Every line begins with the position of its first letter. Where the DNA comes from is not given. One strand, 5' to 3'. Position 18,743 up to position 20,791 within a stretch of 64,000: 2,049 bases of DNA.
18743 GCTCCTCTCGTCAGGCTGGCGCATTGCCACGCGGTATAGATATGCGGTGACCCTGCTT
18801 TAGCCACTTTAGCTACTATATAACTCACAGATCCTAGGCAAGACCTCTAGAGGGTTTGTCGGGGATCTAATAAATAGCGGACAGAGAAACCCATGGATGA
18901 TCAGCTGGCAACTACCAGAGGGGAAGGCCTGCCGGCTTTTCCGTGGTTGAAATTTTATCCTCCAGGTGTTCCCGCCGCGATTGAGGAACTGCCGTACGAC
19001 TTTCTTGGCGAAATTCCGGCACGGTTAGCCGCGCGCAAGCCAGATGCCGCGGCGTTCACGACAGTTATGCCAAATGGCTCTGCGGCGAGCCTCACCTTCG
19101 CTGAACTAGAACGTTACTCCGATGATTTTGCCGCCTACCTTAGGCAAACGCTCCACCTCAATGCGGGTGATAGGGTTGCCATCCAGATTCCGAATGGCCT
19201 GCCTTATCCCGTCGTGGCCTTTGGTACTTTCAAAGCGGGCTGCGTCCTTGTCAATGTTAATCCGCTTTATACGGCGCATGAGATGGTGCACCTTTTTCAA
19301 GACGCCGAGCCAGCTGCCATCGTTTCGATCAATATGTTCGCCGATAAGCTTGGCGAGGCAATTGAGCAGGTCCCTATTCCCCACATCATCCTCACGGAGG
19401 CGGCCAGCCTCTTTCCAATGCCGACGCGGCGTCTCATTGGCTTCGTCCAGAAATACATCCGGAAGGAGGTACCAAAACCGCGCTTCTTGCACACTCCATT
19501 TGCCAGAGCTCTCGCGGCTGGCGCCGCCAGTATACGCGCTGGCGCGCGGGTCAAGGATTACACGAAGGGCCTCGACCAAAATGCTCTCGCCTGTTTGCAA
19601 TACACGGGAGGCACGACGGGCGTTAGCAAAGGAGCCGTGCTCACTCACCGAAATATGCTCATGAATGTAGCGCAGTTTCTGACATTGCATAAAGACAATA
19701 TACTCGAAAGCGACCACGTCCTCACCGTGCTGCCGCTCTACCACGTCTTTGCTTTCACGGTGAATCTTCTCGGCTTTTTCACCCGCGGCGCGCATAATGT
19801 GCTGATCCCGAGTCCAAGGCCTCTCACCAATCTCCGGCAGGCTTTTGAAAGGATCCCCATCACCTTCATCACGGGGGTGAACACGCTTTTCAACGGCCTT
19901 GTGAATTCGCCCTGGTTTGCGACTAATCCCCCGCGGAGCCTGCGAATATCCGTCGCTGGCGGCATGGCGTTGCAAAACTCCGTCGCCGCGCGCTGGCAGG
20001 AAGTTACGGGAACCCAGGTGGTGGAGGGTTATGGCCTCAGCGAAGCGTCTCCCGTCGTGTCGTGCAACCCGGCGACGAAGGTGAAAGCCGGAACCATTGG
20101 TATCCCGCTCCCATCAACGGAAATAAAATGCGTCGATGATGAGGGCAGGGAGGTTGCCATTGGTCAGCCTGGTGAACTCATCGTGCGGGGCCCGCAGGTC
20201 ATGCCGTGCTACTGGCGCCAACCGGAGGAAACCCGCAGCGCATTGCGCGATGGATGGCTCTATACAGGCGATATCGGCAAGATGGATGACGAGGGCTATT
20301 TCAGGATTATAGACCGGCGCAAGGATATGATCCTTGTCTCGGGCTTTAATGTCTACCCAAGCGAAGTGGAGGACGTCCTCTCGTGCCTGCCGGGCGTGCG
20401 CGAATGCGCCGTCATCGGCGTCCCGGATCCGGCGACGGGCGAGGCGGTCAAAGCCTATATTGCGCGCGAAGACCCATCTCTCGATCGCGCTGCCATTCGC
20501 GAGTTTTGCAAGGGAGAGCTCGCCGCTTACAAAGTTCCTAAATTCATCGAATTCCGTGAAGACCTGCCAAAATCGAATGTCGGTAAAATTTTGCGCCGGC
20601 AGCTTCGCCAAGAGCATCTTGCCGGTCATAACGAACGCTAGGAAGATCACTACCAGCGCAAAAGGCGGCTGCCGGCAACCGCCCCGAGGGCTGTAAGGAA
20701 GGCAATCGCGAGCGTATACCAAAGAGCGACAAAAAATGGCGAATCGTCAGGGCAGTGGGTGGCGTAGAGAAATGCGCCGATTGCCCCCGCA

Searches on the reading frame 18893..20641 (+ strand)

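Call 3: search_protein_families(library=pfam, proteins=[window:18893-20641:+], max_evalue=0.01)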
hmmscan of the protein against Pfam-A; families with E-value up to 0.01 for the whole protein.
window:18893-20641:+ (582 aa): 2 families
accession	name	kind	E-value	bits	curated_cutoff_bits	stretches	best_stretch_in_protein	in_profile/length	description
PF00501.34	AMP-binding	-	8.6e-86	288.6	29.9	1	46-441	5-384/384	AMP-binding enzyme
PF13193.12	AMP-binding_C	-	6.9e-19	69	24.5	1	491-565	1-76/76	AMP-binding enzyme C-terminal domain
